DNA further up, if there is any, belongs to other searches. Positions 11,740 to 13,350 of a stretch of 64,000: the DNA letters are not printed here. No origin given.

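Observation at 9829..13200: T9SS type-B adhesin gene embedded in, and translationally coupled to, a nonulosonic-acid biosynthesis operon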

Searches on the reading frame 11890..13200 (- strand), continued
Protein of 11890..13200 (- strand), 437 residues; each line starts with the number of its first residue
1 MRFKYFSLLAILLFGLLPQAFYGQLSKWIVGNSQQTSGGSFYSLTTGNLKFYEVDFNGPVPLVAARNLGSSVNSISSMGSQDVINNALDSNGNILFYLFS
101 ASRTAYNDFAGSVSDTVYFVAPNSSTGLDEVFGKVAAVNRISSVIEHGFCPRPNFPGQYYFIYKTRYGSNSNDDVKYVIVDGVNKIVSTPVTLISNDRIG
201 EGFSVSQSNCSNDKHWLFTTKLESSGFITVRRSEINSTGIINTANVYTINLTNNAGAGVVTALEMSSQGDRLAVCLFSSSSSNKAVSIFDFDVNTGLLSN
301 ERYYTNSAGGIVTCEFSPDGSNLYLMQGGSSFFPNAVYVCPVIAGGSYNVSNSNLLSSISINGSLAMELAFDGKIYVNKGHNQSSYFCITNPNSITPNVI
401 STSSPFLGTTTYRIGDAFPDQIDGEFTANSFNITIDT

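Call 21: find_encoding_contigs(protein=P0007, flank=10000, max_places=2)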
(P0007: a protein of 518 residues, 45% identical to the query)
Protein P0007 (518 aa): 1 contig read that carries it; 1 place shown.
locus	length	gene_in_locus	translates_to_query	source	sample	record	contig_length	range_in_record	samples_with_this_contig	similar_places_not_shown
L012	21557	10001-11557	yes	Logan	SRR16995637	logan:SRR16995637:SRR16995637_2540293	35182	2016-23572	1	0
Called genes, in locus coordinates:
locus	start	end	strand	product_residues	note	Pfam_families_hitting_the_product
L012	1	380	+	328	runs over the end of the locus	PF00106:adh_short, PF01073:3Beta_HSD, PF01370:Epimerase, PF02719:Polysacc_synt_2, PF04321:RmlD_sub_bind, PF05368:NmrA, PF07993:NAD_binding_4, PF13460:NAD_binding_10, +1 more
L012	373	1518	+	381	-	PF01041:DegT_DnrJ_EryC1, PF01212:Beta_elim_lyase (weak)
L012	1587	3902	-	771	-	PF13884:Peptidase_S74, PF18962:Por_Secre_tail (weak)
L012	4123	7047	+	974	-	PF07494:Reg_prop (faint), PF08450:SGL (faint), PF07495:Y_Y_Y, PF06580:His_kinase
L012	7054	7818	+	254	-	PF00072:Response_reg, PF04397:LytTR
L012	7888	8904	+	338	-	PF03102:NeuB, PF08666:SAF (weak)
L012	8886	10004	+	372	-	PF02350:Epimerase_2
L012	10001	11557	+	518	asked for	PF18962:Por_Secre_tail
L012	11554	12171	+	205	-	PF17836:PglD_N, PF25084:LbH_EIF2B (weak), PF00132:Hexapep, PF14602:Hexapep_2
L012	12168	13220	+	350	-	PF00483:NTP_transferase, PF12804:NTP_transf_3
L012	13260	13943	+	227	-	PF02348:CTP_transf_3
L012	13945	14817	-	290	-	PF01973:MptE-like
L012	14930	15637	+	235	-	-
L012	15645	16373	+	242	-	PF05050:Methyltransf_21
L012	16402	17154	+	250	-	PF00535:Glycos_transf_2, PF10111:Glyco_tranf_2_2 (weak)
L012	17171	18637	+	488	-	-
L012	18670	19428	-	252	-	PF13431:TPR_17 (faint), PF21033:RMD1-3, PF13414:TPR_11 (faint)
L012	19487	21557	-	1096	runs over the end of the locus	PF01433:Peptidase_M1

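Call 22: find_encoding_contigs(protein=P0008, flank=10000, max_places=2)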
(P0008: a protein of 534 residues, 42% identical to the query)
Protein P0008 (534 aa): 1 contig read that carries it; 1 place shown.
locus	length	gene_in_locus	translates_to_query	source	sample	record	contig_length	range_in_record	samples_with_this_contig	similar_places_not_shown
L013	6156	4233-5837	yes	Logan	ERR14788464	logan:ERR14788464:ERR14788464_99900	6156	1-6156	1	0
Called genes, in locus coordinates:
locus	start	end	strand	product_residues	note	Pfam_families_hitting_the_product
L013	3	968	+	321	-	?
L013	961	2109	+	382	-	PF01041:DegT_DnrJ_EryC1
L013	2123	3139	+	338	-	PF03102:NeuB, PF08666:SAF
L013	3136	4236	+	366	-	PF02350:Epimerase_2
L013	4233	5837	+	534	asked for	PF18962:Por_Secre_tail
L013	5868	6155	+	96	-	?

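Call 29: search_solved_structures(query=A2, max_evalue=1)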
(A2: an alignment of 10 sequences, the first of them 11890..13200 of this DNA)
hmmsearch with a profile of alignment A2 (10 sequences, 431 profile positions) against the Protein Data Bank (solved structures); distinct sequences matched with E-value up to 1: 1.
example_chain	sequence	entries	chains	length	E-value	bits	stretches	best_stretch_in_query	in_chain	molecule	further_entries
4yy8_A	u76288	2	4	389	0.75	11.7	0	326-387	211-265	Kelch protein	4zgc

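Call 32: find_related_loci(query=A2, collection=genome_contigs, flank=10000)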
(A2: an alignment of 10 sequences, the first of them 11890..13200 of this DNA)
Query A2 (437 aa) in genome_contigs; peptide patterns used: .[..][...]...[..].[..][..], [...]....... (x = any residue, [..] = any of these).
48 stretches matched a pattern; 3 encode a relative of the query (tblastn E <= 1e-3); 3 distinct loci.
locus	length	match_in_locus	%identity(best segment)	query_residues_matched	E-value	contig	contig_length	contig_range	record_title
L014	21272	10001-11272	68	4-425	0e+0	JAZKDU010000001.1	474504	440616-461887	MAG: Bacteroidota bacterium isolate DC_HB_01_SPN181219-bin066 DCHB01SPN_B066_0_000000000001, whole genome shotgun sequen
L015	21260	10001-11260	44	3-427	2e-108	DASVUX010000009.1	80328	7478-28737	MAG TPA_asm: Bacteroidia bacterium isolate SMAG_U3328 k141_55183, whole genome shotgun sequence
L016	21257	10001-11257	44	8-429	5e-108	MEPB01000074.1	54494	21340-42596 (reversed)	MAG: Bacteroidetes bacterium RIFCSPLOWO2_12_FULL_35_15 rifcsplowo2_12_scaffold_377, whole genome shotgun sequence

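Call 38: search_protein_representatives(alignment_id=A2)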
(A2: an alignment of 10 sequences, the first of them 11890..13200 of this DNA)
Query: 10 sequences, 431 profile positions. Proteins with E-value up to 0.001 (for the whole library): 1788; up to 1e-10: 227; up to 1e-30: 31. The best 150 are listed.
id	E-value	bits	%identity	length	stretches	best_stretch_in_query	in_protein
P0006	8.6e-200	680.5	-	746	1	1-426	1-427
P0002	7.1e-196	667.6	-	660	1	3-430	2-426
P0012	4.3e-183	625.4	-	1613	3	4-428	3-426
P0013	3.3e-179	612.6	-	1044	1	3-424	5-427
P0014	2.1e-175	600.1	-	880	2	2-422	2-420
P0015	6.9e-173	591.8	-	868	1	3-426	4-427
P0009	1.4e-166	571.0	-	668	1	1-424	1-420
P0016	9.7e-165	565.0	-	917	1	7-422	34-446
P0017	3.5e-155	533.5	-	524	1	4-424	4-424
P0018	4.9e-147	506.6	-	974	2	10-424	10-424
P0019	2.5e-141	487.8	-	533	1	1-422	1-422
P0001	2.7e-136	471.3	-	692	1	125-428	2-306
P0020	1.5e-130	452.3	-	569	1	32-424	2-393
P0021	6.8e-122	423.8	-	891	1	1-424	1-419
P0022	3.1e-110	385.4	-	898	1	7-424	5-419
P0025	6.7e-87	308.5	-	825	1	1-415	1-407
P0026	2.9e-83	296.5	-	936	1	1-424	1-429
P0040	6.7e-28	114.1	-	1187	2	138-421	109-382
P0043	2.6e-24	102.3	-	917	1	50-421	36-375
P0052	4.2e-21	91.7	-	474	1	139-422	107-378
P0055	3.2e-20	88.8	-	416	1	138-423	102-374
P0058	5.9e-19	84.6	-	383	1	137-420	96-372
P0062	2.4e-17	79.3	-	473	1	135-421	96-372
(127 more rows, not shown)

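Call 39: search_protein_families(library=pfam, proteins=[P0012, P0013, P0021, P0025, P0040, P0043, P0052, P0055, P0058, P0062], max_evalue=0.01)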
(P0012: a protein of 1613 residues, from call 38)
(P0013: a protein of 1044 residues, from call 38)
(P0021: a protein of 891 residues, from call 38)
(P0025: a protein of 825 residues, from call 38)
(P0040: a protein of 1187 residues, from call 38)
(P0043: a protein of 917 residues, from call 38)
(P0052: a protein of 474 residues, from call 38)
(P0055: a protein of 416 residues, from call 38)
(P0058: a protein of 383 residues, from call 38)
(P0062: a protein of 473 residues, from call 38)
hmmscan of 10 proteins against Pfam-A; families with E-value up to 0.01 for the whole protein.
P0012 (1613 aa): 5 families
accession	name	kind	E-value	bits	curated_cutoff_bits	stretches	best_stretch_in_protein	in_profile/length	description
PF19081.6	Ig_7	-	1.8e-37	127.9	27.3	8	864-937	1-84/84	Ig-like domain CHU_C associated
PF13585.12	CHU_C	-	9.1e-20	71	27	1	1528-1611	3-86/86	CHU_C Type IX secretion signal domain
PF18911.6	PKD_4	-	2.2e-06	28.1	27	1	1471-1520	34-85/85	PKD domain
PF22967.3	Ig_NUP210_1st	-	0.0036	17.8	27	0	442-506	21-76/92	NUP210 Ig-like domain 1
PF17578.7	DUF5481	-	0.0052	17.6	27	0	1246-1272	69-95/103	Family of unknown function (DUF5481)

P0013 (1044 aa): 4 families
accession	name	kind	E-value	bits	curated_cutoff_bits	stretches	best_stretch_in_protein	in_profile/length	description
PF18911.6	PKD_4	-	6.9e-18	64.9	27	2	794-863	4-79/85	PKD domain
PF13585.12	CHU_C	-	9.8e-18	64.5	27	1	961-1041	3-85/86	CHU_C Type IX secretion signal domain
PF00801.26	PKD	-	3.4e-11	43.4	23.5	2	806-865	13-77/80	PKD domain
PF18668.6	Tail_spike_N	-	0.0043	17.6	25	0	503-536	14-46/70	Tail spike TSP1/Gp66 receptor binding N-terminal domain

P0021 (891 aa): 4 families
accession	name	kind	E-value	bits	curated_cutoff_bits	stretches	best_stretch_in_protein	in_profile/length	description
PF18911.6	PKD_4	-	1.7e-21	76.5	27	2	656-707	22-74/85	PKD domain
PF13585.12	CHU_C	-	6.9e-15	55.4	27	1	806-883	3-80/86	CHU_C Type IX secretion signal domain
PF00801.26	PKD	-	7.9e-13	48.7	23.5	2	658-714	17-78/80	PKD domain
PF19081.6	Ig_7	-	3.3e-05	24.5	27.3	2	494-563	4-83/84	Ig-like domain CHU_C associated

P0025 (825 aa): 2 families
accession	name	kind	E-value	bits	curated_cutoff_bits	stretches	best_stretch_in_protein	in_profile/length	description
PF13585.12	CHU_C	-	2.7e-13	50.3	27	1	734-812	2-77/86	CHU_C Type IX secretion signal domain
PF19081.6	Ig_7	-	0.006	17.3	27.3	0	426-482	10-71/84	Ig-like domain CHU_C associated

P0040 (1187 aa): 5 families
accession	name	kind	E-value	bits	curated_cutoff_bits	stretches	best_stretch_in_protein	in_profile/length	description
PF18911.6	PKD_4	-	3.1e-103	338.5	27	8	471-543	4-81/85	PKD domain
PF00801.26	PKD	-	3.2e-64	213.3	23.5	8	878-926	15-68/80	PKD domain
PF13585.12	CHU_C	-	1.5e-18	67.1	27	1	1105-1176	3-77/86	CHU_C Type IX secretion signal domain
PF08329.16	ChitinaseA_N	-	4.4e-05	23.6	21.2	0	814-861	63-107/133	Chitinase A, N-terminal domain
PF16820.11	PKD_3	-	0.0011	19.2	26.3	0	730-767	29-66/68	PKD-like domain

P0043 (917 aa): 5 families
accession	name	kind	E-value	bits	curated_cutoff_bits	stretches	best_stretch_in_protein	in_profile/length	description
PF18911.6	PKD_4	-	8.6e-27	93.5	27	2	464-537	4-82/85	PKD domain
PF00801.26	PKD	-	8.6e-23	80.6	23.5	2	472-538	9-80/80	PKD domain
PF19081.6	Ig_7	-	3e-09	37.5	27.3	1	623-684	10-76/84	Ig-like domain CHU_C associated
PF18962.6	Por_Secre_tail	-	3.4e-09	37.3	27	1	846-912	3-72/75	Secretion system C-terminal sorting domain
PF06832.18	BiPBP_C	-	0.0027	18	26.8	0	627-681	31-87/90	Penicillin-Binding Protein C-terminus Family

P0052 (474 aa): 1 family
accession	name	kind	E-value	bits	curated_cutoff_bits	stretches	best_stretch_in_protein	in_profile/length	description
PF18962.6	Por_Secre_tail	-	1.9e-12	47.7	27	1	398-473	1-75/75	Secretion system C-terminal sorting domain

P0055 (416 aa): 0 families

P0058 (383 aa): 2 families
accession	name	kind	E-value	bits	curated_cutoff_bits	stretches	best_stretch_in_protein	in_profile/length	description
PF07676.18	PD40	-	0.00045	20.5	20.9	0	265-287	16-37/38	WD40-like Beta Propeller Repeat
PF06355.19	Aegerolysin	-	0.0043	17.6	22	0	222-268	68-114/131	Aegerolysin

P0062 (473 aa): 1 family
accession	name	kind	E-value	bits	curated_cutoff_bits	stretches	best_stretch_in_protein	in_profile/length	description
PF18962.6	Por_Secre_tail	-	4.9e-13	49.6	27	1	391-472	1-75/75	Secretion system C-terminal sorting domain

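Call 41: find_related_loci(query=A2, collection=metagenome_contigs, flank=8000)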
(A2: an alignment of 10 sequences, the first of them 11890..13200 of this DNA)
Query A2 (437 aa) in metagenome_contigs; peptide patterns used: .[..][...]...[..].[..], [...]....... (x = any residue, [..] = any of these).
179 stretches matched a pattern; 6 encode a relative of the query (tblastn E <= 1e-3); 6 distinct loci.
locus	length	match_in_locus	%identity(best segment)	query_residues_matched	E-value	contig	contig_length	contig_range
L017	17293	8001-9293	77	1-435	0e+0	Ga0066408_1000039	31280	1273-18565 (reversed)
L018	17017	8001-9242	66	23-435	0e+0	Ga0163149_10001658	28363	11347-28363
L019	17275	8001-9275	49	1-435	3e-124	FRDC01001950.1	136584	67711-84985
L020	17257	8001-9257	44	8-429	7e-108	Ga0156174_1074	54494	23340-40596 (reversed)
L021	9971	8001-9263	43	1-425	7e-104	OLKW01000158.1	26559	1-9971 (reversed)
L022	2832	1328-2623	44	1-435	7e-105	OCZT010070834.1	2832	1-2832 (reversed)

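Call 43: predict_structure(alignment_id=A2)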
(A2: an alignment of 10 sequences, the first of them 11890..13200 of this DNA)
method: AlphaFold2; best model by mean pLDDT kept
length: 437 residues; sequences in the alignment: 10
mean_pLDDT: 81.3   pTM: 0.84
mean pLDDT of the five models: 81.3, 80.3, 79.5, 77.2, 76.7
residues with pLDDT >= 90: 165; 70-90: 182; 50-70: 62; < 50: 28
segments of 3 or more residues with pLDDT < 50: 12-22, 429-437
pLDDT, mean of each block of 10 residues (from residue 1): 52 41 72 82 87 86 91 90 77 89 65 78 95 84 68 90 81 90 95 90 79 85 87 94 93 63 86 83 87 92 86 90 87 84 94 91 84 88 84 91 67 74 57 31
secondary structure, 60 per line:
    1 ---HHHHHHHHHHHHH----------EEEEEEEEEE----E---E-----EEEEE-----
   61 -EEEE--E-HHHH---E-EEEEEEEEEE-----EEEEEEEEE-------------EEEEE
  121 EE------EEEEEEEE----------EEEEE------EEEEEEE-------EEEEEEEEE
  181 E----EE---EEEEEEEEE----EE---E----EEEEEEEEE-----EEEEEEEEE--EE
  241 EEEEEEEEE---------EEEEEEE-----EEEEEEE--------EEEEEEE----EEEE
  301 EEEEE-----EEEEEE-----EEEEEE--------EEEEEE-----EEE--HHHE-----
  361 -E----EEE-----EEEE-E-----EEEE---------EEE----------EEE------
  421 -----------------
elements in order: H4-16 E27-36 E51-55 E62-65 H70-73 E79-88 E94-102 E116-122 E129-136 E147-151 E158-164 E172-181 E191-199 E214-222 E228-236 E239-249 E259-265 E271-277 E286-292 E297-305 E311-316 E322-327 E336-341 E347-349 E367-369 E375-378 E386-389 E399-401 E412-414

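Call 64: fold_search(model_id=the predicted structure, library=pdb)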
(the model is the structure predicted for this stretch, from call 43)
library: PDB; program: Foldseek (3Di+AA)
matches with E <= 10: 1420; with E <= 0.001: 561
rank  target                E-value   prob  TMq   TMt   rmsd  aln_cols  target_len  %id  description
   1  9n74_LQ               2.6e-09  1.00  0.26  0.15  19.0       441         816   12  SSU processome maturation and disassembly, State H (released 2025-10-29)
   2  9n6v_LQ               1.1e-08  1.00  0.26  0.15  19.0       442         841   12  SSU processome maturation and disassembly, State A (released 2025-11-05)
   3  9n6z_LQ               1.4e-08  1.00  0.30  0.18  19.2       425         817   11  SSU processome maturation and disassembly, State D (released 2025-11-05)
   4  9g33_UL               1.8e-08  1.00  0.26  0.15  19.0       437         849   13  Stalled 90S - Utp23-Krr1-deltaC3 (released 2025-06-18)
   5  6igb_A                7.1e-08  1.00  0.35  0.40   9.2       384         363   13  the structure of Pseudomonas aeruginosa Periplasmic gluconolactonase, PpgL (released 2018-11-21)
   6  7q3d_A                8.3e-08  1.00  0.40  0.33  11.1       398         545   10  Structure of the human CPLANE complex (released 2022-04-06)
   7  9ejp                  2.3e-07  1.00  0.41  0.49   8.5       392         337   11  Crystal structure of WDR91 in complex with XS838489 (released 2025-02-26)
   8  8qbn_7                2.6e-07  1.00  0.32  0.35  11.2       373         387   11  Structure of the non-canonical CTLH E3 substrate receptor WDR26 bound to YPEL5 (released 2024-05-15)
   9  8wc9_B                2.9e-07  1.00  0.40  0.49  15.2       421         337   11  Cryo-EM structure of the ZH8651-bound mTAAR1-Gq complex (released 2023-12-27)
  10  9rsd_7                3.2e-07  1.00  0.34  0.38   9.9       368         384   11  Ternary complex of a charged molecular glue degrader ZZ1-SO2H, BRD4(BD1) neosubstrate, and the CTLH E3 ligase receptor (released 2026-04-08)
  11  9dtb                  3.4e-07  1.00  0.39  0.47   9.9       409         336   11  Crystal structure of the WDR domain of WDR91 in complex with DR3460 (released 2024-10-16)
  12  9ejo                  3.9e-07  1.00  0.39  0.47   9.1       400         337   11  Crystal structure of WDR91 in complex with XS381295 (released 2025-02-26)
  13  1ri6                  4.1e-07  1.00  0.50  0.63   6.4       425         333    9  Structure of a putative isomerase from E. coli (released 2003-11-25)
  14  8q9x_B                4.1e-07  1.00  0.44  0.42  12.4       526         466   10  The structure of thiocyanate dehydrogenase from Pelomicrobium methylotrophicum with molecular oxygen at 1.05 A resolut (released 2023-09-13)
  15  8wt1_F                4.8e-07  1.00  0.38  0.27  13.5       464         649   11  Crystal structure of S9 carboxypeptidase from Geobacillus sterothermophilus (released 2024-03-13)
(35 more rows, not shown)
